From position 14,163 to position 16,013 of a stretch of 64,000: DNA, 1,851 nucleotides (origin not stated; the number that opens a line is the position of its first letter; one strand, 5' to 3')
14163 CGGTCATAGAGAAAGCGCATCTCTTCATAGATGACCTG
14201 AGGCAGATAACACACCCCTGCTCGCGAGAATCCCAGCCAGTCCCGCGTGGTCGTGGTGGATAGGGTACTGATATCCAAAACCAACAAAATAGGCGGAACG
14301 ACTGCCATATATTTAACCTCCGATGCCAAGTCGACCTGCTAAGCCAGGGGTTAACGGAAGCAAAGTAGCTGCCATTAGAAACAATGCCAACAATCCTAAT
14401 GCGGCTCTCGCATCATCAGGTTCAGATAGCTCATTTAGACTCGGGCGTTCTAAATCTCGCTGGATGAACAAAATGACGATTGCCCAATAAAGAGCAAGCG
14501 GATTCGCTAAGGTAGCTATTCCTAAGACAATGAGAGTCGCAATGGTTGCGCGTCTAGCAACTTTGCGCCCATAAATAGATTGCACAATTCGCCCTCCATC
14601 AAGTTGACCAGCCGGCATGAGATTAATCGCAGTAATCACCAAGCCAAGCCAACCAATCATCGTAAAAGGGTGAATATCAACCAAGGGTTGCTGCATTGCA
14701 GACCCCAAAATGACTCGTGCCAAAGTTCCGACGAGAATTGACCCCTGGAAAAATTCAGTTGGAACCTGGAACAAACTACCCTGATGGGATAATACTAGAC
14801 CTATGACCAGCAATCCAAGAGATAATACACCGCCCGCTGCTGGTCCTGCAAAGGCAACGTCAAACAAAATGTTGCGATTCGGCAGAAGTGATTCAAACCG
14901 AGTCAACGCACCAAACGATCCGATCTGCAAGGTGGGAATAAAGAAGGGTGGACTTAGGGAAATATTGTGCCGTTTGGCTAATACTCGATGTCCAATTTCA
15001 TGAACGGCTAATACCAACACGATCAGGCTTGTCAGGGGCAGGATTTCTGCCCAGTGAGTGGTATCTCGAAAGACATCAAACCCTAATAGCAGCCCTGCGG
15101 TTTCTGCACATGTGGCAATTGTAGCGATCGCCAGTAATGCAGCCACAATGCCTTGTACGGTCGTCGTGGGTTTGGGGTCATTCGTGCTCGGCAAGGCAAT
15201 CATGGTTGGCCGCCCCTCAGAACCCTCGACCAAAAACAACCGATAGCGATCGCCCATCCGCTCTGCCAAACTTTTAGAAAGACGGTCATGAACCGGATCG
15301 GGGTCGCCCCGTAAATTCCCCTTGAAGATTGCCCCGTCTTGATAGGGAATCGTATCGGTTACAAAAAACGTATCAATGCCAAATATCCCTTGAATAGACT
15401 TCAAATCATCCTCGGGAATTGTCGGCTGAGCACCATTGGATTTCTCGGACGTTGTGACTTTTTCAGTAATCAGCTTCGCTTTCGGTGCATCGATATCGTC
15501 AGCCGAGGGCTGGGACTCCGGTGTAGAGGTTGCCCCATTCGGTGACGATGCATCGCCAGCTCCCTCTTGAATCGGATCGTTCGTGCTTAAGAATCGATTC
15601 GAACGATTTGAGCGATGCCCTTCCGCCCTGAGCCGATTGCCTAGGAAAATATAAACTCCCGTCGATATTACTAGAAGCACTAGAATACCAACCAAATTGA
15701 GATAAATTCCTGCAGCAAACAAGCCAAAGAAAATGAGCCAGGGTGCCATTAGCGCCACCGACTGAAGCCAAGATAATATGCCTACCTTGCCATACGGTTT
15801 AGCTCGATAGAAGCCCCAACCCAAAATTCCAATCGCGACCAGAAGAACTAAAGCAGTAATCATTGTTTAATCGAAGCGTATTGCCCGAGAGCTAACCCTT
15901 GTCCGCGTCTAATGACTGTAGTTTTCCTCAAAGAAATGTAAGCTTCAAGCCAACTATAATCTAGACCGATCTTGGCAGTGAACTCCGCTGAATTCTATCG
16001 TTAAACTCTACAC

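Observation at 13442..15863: EGY-type site-2 protease translationally coupled to a membrane-tethered PIN-like nuclease: candidate RIP-released RNase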

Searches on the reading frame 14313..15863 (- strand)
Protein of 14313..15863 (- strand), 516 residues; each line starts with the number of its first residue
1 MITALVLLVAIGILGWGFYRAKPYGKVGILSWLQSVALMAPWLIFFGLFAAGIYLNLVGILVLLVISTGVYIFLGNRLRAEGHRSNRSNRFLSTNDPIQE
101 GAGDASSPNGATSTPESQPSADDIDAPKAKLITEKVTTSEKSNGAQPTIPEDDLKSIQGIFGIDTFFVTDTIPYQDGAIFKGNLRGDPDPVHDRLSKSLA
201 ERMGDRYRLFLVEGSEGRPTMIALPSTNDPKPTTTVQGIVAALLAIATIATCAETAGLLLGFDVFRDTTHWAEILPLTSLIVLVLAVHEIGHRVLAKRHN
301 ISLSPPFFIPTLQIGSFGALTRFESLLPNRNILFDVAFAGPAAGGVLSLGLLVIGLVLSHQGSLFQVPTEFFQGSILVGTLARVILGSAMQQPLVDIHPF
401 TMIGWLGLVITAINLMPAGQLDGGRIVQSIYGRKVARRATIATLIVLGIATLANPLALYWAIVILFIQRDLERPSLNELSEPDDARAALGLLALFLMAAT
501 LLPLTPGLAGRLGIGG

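Call 3: search_protein_families(library=pfam, proteins=[window:14313-15863:-], max_evalue=1)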
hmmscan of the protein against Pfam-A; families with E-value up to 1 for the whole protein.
window:14313-15863:- (516 aa): 1 family
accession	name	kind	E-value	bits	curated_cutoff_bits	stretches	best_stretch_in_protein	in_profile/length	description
PF02163.28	Peptidase_M50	-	5.1e-20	72.2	27.2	1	280-450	5-216/221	Peptidase family M50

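Call 4: search_protein_families(library=ncbifam, proteins=[window:14313-15863:-], max_evalue=1)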
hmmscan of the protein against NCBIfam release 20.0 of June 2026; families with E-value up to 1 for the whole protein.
window:14313-15863:- (516 aa): 1 family
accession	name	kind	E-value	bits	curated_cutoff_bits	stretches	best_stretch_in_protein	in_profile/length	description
TIGR00054.1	TIGR00054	equivalog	0.62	8.9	147.55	0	400-450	349-402/421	RIP metalloprotease RseP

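Call 56: find_homologous_proteins(query=window:14316-15863:-, max_evalue=1e-10)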
Query window:14316-15863:- (516 aa): 3360 proteins with E <= 1e-10 among 8000 candidates; the best 120 are listed.
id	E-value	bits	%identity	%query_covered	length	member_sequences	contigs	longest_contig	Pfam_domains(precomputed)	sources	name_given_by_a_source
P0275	0.0e+0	1126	100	100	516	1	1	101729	PF27677.1,PF02163.29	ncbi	ncbi:MAG: site-2 protease family protein [Elainellaceae cyanobacterium]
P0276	0.0e+0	1063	94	100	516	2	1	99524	PF27677.1,PF02163.29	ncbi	ncbi:MAG: site-2 protease family protein [Elainellaceae cyanobacterium]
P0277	0.0e+0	1038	92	100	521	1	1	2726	PF27677.1,PF02163.29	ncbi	ncbi:MAG TPA: site-2 protease family protein [Elainellaceae cyanobacterium]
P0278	2.3e-248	843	73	100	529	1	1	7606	PF27677.1,PF02163.29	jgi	jgi:membrane-associated protease RseP (regulator of RpoE activity)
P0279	2.0e-240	817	73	100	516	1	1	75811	PF27677.1,PF02163.29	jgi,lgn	jgi:membrane-associated protease RseP (regulator of RpoE activity)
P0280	6.7e-233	792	71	100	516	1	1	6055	PF27677.1,PF02163.29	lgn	-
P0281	1.1e-231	788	71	100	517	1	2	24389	PF27677.1,PF02163.29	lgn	-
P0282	3.7e-224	763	68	100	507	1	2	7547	PF27677.1,PF02163.29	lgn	-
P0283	5.9e-224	763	68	100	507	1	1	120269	PF27677.1,PF02163.29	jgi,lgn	jgi:membrane-associated protease RseP (regulator of RpoE activity)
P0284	2.4e-223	761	66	100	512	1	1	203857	PF27677.1,PF02163.29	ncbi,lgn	ncbi:MAG: site-2 protease family protein [Elainellaceae cyanobacterium]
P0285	4.0e-222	757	66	100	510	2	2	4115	PF27677.1,PF02163.29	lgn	-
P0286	1.3e-221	755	66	100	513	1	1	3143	PF27677.1,PF02163.29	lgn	-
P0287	2.3e-221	754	67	100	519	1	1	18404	PF27677.1,PF02163.29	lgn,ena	-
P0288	1.1e-220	752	67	100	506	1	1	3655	PF27677.1,PF02163.29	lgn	-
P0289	1.8e-220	751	67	100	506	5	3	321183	PF27677.1,PF02163.29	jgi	jgi:membrane-associated protease RseP (regulator of RpoE activity)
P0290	4.7e-220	750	64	100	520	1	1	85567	PF27677.1,PF02163.29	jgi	-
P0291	2.5e-219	747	65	97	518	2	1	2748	PF27677.1,PF02163.29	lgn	-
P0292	3.2e-219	747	66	100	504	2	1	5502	PF27677.1,PF02163.29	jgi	jgi:membrane-associated protease RseP (regulator of RpoE activity)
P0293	5.2e-219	746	67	100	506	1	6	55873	PF27677.1,PF02163.29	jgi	jgi:membrane-associated protease RseP (regulator of RpoE activity)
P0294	7.7e-219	746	67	100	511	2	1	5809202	PF27677.1,PF02163.29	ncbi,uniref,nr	ncbi:site-2 protease family protein [Thermocoleostomius sinensis]|uniref:Site-2 protease family prot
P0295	7.9e-219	746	66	100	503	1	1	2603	PF27677.1,PF02163.29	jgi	jgi:membrane-associated protease RseP (regulator of RpoE activity)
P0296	3.4e-218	744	67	100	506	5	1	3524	PF27677.1,PF02163.29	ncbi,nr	ncbi:site-2 protease family protein [Cyanobacteria bacterium FACHB-471]|nr:site-2 protease family pr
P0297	5.0e-218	743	68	100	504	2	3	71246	PF27677.1,PF02163.29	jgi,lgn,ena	jgi:membrane-associated protease RseP (regulator of RpoE activity)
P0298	4.0e-217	740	65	100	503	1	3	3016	PF27677.1,PF02163.29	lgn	-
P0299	4.3e-217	740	68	100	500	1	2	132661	PF27677.1,PF02163.29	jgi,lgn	jgi:membrane-associated protease RseP (regulator of RpoE activity)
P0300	8.9e-217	739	67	100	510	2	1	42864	PF27677.1,PF02163.29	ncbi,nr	ncbi:MAG: site-2 protease family protein [Cyanobacteria bacterium RU_5_0]|nr:site-2 protease family 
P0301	1.4e-216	738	69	99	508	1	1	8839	PF27677.1,PF02163.29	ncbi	ncbi:MAG TPA: site-2 protease family protein [Allocoleopsis sp.]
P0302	1.9e-216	738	66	100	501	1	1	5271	PF27677.1,PF02163.29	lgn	-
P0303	2.0e-216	738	67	100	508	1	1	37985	PF27677.1,PF02163.29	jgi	jgi:membrane-associated protease RseP (regulator of RpoE activity)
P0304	2.4e-216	738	64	100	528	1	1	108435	PF27677.1,PF02163.29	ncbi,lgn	-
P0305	5.3e-216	737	66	100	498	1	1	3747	PF27677.1,PF02163.29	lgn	-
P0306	9.3e-216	736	65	97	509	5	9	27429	PF27677.1,PF02163.29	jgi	jgi:membrane-associated protease RseP (regulator of RpoE activity)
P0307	9.9e-216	736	66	100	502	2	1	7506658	PF27677.1,PF02163.29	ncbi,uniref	ncbi:site-2 protease family protein [Egbenema bharatensis]|uniref:site-2 protease family protein n=1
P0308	1.1e-215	736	66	100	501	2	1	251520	PF27677.1,PF02163.29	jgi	jgi:hypothetical protein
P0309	1.4e-215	735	65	100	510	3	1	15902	PF27677.1,PF02163.29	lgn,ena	-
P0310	2.0e-215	735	66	100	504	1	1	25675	PF27677.1,PF02163.29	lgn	-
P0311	2.3e-215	734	67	100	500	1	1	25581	PF27677.1,PF02163.29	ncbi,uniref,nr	ncbi:site-2 protease family protein [Oculatella sp. LEGE 06141]|uniref:site-2 protease family protei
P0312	2.5e-215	734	66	100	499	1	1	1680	PF27677.1,PF02163.29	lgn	-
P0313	2.6e-215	734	66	100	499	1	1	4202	PF27677.1,PF02163.29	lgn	-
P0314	3.4e-215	734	68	99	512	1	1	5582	PF27677.1,PF02163.29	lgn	-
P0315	4.7e-215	733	66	100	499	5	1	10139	PF27677.1,PF02163.29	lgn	-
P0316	6.9e-215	733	65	100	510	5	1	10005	PF27677.1,PF02163.29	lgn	-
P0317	1.2e-214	732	66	100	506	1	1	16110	PF27677.1,PF02163.29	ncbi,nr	ncbi:MAG: site-2 protease family protein [Leptolyngbyaceae cyanobacterium SM1_4_3]|nr:site-2 proteas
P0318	1.4e-214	732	67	100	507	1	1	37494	PF27677.1,PF02163.29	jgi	jgi:membrane-associated protease RseP (regulator of RpoE activity)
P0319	1.4e-214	732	66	100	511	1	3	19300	PF27677.1,PF02163.29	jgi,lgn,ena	jgi:membrane-associated protease RseP (regulator of RpoE activity)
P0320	1.6e-214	732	65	97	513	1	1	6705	PF27677.1,PF02163.29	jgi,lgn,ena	jgi:membrane-associated protease RseP (regulator of RpoE activity)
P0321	2.2e-214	731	67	97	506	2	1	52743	PF27677.1,PF02163.29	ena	-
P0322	2.4e-214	731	66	100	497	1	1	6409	PF27677.1,PF02163.29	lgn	-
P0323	2.8e-214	731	68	99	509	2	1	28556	PF27677.1,PF02163.29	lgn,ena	-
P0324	5.3e-214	730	67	100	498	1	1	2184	PF27677.1,PF02163.29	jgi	jgi:membrane-associated protease RseP (regulator of RpoE activity)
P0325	2.1e-213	728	65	100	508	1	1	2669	PF27677.1,PF02163.29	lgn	-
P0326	3.1e-213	727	66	100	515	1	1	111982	PF27677.1,PF02163.29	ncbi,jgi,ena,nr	ncbi:MAG: site-2 protease family protein [Aphanothece sp. CMT-3BRIN-NPC111]|jgi:membrane-associated 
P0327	6.7e-213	726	66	100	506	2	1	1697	PF27677.1,PF02163.29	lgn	-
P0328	7.7e-213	726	66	100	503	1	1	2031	PF27677.1,PF02163.29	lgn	-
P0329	7.8e-213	726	66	100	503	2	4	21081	PF27677.1,PF02163.29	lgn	-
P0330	8.8e-213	726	65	100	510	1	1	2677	PF27677.1,PF02163.29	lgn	-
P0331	1.3e-212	725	64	100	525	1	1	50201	PF27677.1,PF02163.29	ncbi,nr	ncbi:MAG: site-2 protease family protein [Synechococcales bacterium]|nr:site-2 protease family prote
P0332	2.1e-212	725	65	100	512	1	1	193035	PF27677.1,PF02163.29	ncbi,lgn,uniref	ncbi:site-2 protease family protein [Aerosakkonemataceae cyanobacterium BLCC-F154]|uniref:Site-2 pro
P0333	2.5e-212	724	67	100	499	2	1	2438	PF27677.1,PF02163.29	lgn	-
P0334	4.9e-212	723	67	99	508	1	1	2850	PF27677.1,PF02163.29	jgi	jgi:membrane-associated protease RseP (regulator of RpoE activity)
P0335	5.2e-212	723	65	100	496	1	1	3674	PF27677.1,PF02163.29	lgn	-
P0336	5.7e-212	723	68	100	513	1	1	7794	PF27677.1,PF02163.29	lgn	-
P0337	6.1e-212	723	66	100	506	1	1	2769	PF27677.1,PF02163.29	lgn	-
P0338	7.3e-212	723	66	99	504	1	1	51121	PF27677.1,PF02163.29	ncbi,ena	-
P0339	8.4e-212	723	66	100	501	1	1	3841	PF27677.1,PF02163.29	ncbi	-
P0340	8.7e-212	723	66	99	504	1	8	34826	PF27677.1,PF02163.29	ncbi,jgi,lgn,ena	-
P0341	1.3e-211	722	66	100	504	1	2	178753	PF27677.1,PF02163.29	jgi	jgi:membrane-associated protease RseP (regulator of RpoE activity)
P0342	2.6e-211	721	66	100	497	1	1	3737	PF27677.1,PF02163.29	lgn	-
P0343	3.0e-211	721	65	100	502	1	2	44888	PF27677.1,PF02163.29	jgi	jgi:membrane-associated protease RseP (regulator of RpoE activity)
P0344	5.4e-211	720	63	100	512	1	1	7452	PF27677.1,PF02163.29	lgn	-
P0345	6.1e-211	720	66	100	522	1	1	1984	PF27677.1,PF02163.29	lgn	-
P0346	8.7e-211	719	64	99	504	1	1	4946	PF27677.1,PF02163.29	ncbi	ncbi:MAG TPA: site-2 protease family protein, partial [Allocoleopsis sp.]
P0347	9.1e-211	719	65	99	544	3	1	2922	PF27677.1,PF02163.29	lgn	-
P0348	1.0e-210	719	63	100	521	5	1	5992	PF27677.1,PF02163.29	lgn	-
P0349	1.1e-210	719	65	99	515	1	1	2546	PF27677.1,PF02163.29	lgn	-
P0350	1.6e-210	718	65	100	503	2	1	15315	PF27677.1,PF02163.29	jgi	jgi:membrane-associated protease RseP (regulator of RpoE activity)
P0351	1.8e-210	718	65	100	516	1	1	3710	PF27677.1,PF02163.29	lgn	-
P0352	1.8e-210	718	63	100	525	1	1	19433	PF27677.1,PF02163.29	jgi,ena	jgi:membrane-associated protease RseP (regulator of RpoE activity)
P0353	1.9e-210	718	64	100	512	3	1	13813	PF27677.1,PF02163.29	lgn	-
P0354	2.3e-210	718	64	97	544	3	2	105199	PF27677.1,PF02163.29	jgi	jgi:membrane-associated protease RseP (regulator of RpoE activity)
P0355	2.7e-210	718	65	100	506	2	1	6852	PF27677.1,PF02163.29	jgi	jgi:membrane-associated protease RseP (regulator of RpoE activity)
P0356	2.7e-210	718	65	100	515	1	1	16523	PF27677.1,PF02163.29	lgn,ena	-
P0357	3.1e-210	718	65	100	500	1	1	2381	PF27677.1,PF02163.29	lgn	-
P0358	3.7e-210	717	65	100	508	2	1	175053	PF27677.1,PF02163.29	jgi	jgi:membrane-associated protease RseP (regulator of RpoE activity)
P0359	4.4e-210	717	65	100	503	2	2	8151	PF27677.1,PF02163.29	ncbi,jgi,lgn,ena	ncbi:MAG TPA: site-2 protease family protein [Crinalium sp.]|jgi:membrane-associated protease RseP (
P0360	4.5e-210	717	65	100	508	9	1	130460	PF27677.1,PF02163.29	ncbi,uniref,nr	ncbi:site-2 protease family protein [Coleofasciculus sp. FACHB-T130]|uniref:site-2 protease family p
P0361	4.8e-210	717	66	100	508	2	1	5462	PF27677.1,PF02163.29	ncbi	ncbi:MAG: site-2 protease family protein [Cyanobacteriota bacterium]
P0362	4.8e-210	717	66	100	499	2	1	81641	PF27677.1,PF02163.29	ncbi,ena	-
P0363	5.6e-210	717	63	100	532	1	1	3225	PF27677.1,PF02163.29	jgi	jgi:membrane-associated protease RseP (regulator of RpoE activity)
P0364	6.5e-210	716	64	100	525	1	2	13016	PF27677.1,PF02163.29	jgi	-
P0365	8.0e-210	716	65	100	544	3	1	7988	PF27677.1,PF02163.29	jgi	jgi:membrane-associated protease RseP (regulator of RpoE activity)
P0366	8.8e-210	716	65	100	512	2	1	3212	PF27677.1,PF02163.29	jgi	jgi:membrane-associated protease RseP (regulator of RpoE activity)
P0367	1.0e-209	716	65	100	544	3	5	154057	PF27677.1,PF02163.29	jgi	jgi:membrane-associated protease RseP (regulator of RpoE activity)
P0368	1.1e-209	716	64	100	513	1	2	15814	PF27677.1,PF02163.29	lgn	-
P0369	1.2e-209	716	65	100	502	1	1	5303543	PF27677.1,PF02163.29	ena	-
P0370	1.5e-209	715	65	100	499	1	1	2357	PF27677.1,PF02163.29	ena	-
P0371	1.6e-209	715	66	100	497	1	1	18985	PF27677.1,PF02163.29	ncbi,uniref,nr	ncbi:site-2 protease family protein [Leptolyngbya sp. FACHB-36]|uniref:site-2 protease family protei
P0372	1.8e-209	715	63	100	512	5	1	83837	PF27677.1,PF02163.29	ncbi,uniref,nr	ncbi:site-2 protease family protein [Phormidium sp. LEGE 05292]|uniref:site-2 protease family protei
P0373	2.3e-209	715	65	100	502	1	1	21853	PF27677.1,PF02163.29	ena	-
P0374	2.4e-209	715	65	100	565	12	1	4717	PF27677.1,PF02163.29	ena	-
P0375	2.4e-209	715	64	100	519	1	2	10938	PF27677.1,PF02163.29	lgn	-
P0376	2.4e-209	715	65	100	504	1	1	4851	PF27677.1,PF02163.29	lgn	-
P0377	2.9e-209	714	65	100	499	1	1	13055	PF27677.1,PF02163.29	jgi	-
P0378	3.3e-209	714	64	100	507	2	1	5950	PF27677.1,PF02163.29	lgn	-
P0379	4.1e-209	714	67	100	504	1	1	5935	PF27677.1,PF02163.29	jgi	jgi:membrane-associated protease RseP (regulator of RpoE activity)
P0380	4.8e-209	714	63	100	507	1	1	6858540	PF27677.1,PF02163.29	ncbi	ncbi:MAG: site-2 protease family protein [Phormidium sp.]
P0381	5.0e-209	714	67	99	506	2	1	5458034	PF27677.1,PF02163.29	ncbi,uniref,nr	uniref:site-2 protease family protein n=1 Tax=Trichocoleus desertorum TaxID=1481672 RepID=UPI0025B4E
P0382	5.5e-209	713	66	100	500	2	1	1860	PF27677.1,PF02163.29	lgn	-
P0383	5.8e-209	713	64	100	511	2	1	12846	PF27677.1,PF02163.29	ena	-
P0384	5.9e-209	713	63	100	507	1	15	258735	PF27677.1,PF02163.29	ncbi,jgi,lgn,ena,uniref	ncbi:site-2 protease family protein [Floridanema aerugineum]|jgi:membrane-associated protease RseP (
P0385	6.0e-209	713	67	97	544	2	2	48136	PF27677.1,PF02163.29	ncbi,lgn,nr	ncbi:MAG: site-2 protease family protein [Microcoleus sp. CSU_2_2]|nr:site-2 protease family protein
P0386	6.3e-209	713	65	100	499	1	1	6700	PF27677.1,PF02163.29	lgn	-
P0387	6.4e-209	713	65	100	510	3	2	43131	PF27677.1,PF02163.29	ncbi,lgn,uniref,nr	ncbi:site-2 protease family protein [Aerosakkonema funiforme]|uniref:Site-2 protease family protein 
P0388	7.2e-209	713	63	100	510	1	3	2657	PF27677.1,PF02163.29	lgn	-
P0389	7.3e-209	713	65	100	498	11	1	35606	PF27677.1,PF02163.29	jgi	-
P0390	7.5e-209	713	66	100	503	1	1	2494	PF27677.1,PF02163.29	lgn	-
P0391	7.6e-209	713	64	100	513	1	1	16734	PF27677.1,PF02163.29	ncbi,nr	ncbi:MAG: site-2 protease family protein [Desertifilum sp. SIO1I2]|nr:site-2 protease family protein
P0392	1.6e-208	712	65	100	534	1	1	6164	PF27677.1,PF02163.29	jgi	jgi:membrane-associated protease RseP (regulator of RpoE activity)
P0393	1.7e-208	712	65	100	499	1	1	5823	PF27677.1,PF02163.29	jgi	jgi:membrane-associated protease RseP (regulator of RpoE activity)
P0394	1.8e-208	712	65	100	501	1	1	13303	PF27677.1,PF02163.29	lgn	-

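Call 57: find_encoding_contigs(protein=P0360, flank=3500, max_places=1)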
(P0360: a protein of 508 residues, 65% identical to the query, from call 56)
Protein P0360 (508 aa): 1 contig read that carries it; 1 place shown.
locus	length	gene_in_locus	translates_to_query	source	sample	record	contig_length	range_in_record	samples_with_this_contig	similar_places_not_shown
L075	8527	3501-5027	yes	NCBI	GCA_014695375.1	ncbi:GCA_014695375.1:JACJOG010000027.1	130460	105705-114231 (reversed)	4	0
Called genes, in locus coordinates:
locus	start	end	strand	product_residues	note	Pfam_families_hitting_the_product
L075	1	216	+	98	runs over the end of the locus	PF01817:CM_2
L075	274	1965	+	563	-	PF00795:CN_hydrolase, PF02540:NAD_synthase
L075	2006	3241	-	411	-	-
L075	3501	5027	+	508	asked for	PF27677:EGY3_M, PF02163:Peptidase_M50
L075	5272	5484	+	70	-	-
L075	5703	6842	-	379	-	PF00657:Lipase_GDSL, PF13472:Lipase_GDSL_2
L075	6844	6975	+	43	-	-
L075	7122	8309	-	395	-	PF02771:Acyl-CoA_dh_N, PF02770:Acyl-CoA_dh_M, PF00441:Acyl-CoA_dh_1, PF08028:Acyl-CoA_dh_2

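Call 58: find_encoding_contigs(protein=P0380, flank=3500, max_places=1)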
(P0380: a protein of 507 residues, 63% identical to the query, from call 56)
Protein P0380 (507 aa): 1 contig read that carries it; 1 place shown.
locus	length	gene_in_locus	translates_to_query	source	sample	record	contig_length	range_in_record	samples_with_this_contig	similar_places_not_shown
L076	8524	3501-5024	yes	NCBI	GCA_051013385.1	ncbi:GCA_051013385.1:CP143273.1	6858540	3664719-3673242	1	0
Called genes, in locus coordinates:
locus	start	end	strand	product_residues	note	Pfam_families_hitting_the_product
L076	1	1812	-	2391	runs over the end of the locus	PF27332:TP_0781 (faint), PF27051:TamB_N (weak), PF04357:TamB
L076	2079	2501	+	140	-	PF11360:DUF3110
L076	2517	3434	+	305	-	PF13580:SIS_2 (weak), PF22198:GKRP_SIS_2 (weak), PF22645:GKRP_SIS_N, PF01380:SIS (weak), PF20741:GKRP-like_C (weak)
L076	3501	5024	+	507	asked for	PF27677:EGY3_M, PF02163:Peptidase_M50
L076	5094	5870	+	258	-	-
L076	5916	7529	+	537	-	PF12831:FAD_oxidored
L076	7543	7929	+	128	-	PF00903:Glyoxalase, PF13669:Glyoxalase_4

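Call 59: find_encoding_contigs(protein=P0326, flank=3500, max_places=1)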
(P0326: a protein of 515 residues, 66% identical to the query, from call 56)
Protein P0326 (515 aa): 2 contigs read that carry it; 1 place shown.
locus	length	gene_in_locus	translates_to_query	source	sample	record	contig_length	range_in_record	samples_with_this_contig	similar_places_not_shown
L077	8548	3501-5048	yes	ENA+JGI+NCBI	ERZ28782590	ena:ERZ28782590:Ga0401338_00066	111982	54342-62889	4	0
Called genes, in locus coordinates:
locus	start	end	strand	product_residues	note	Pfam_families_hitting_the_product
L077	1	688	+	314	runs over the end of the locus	PF22198:GKRP_SIS_2 (weak), PF22645:GKRP_SIS_N, PF01380:SIS (weak), PF20741:GKRP-like_C (weak)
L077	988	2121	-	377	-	-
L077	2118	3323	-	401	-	-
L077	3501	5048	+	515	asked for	PF27677:EGY3_M, PF02163:Peptidase_M50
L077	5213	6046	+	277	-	-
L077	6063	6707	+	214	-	PF13785:DUF4178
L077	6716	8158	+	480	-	PF01564:Spermine_synth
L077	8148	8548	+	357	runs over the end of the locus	PF02388:FemAB (weak), PF13480:Acetyltransf_6, PF02388:FemAB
